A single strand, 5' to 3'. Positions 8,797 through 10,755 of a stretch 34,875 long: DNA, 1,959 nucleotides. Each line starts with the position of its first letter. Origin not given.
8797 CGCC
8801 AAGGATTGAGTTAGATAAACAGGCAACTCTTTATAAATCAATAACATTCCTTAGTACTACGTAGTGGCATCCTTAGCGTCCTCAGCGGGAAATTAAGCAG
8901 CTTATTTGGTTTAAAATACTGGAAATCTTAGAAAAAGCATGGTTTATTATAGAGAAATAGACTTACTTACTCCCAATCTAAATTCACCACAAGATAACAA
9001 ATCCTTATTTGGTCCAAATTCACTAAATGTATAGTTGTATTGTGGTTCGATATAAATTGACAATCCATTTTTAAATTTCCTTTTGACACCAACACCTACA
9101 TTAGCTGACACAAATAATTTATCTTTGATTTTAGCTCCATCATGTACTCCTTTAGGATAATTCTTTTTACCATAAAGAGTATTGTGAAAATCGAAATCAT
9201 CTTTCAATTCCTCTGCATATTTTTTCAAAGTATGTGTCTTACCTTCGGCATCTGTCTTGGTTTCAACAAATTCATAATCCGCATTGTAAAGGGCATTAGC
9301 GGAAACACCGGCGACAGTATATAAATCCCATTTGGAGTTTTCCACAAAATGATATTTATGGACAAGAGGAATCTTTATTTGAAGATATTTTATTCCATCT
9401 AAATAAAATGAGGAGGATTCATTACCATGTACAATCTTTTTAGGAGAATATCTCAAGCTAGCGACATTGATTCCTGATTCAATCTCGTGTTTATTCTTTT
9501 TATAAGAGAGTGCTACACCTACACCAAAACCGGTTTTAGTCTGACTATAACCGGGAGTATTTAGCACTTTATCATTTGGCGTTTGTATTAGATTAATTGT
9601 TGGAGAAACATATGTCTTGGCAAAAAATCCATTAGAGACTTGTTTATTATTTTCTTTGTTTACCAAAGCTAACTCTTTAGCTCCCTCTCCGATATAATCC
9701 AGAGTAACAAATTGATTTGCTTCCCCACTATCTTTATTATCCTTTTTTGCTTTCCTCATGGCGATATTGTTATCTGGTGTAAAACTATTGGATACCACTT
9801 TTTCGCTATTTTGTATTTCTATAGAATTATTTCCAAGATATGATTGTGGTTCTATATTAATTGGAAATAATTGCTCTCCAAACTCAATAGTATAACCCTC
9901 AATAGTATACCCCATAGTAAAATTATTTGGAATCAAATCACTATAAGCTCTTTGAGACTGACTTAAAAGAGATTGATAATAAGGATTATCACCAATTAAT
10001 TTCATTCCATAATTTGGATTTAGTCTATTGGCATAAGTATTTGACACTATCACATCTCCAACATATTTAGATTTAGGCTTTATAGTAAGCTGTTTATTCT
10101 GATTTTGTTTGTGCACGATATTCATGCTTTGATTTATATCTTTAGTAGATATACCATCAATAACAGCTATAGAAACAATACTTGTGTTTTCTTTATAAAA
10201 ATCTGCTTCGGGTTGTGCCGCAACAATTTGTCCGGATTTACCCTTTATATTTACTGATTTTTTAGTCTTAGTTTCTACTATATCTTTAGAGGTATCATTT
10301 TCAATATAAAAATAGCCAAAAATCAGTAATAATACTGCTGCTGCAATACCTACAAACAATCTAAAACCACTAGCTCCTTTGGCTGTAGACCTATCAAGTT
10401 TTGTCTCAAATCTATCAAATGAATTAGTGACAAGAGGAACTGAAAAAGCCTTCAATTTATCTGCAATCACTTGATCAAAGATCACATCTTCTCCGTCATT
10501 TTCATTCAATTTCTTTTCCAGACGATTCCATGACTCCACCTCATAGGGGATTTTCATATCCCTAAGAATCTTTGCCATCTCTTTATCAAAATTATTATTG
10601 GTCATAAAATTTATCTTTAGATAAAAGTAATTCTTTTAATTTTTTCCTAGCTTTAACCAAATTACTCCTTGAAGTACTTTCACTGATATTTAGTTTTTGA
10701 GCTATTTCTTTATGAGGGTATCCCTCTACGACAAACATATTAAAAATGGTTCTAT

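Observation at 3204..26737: BIME-like mosaics of GC-rich palindromic modules fill five intergenic regions of an AT-rich genome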

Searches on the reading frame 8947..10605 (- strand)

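Call 11: search_protein_families(library=pfam, proteins=[window:8947-10605:-])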
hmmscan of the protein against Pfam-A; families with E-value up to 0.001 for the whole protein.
window:8947-10605:- (552 aa): 2 families
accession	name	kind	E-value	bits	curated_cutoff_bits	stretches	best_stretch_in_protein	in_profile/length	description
PF13568.12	OMP_b-brl_2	-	0.00032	21.2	27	0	357-460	37-133/175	Outer membrane protein beta-barrel domain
PF13505.12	OMP_b-brl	-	0.00098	19.8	28.7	0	330-547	21-172/175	Outer membrane protein beta-barrel domain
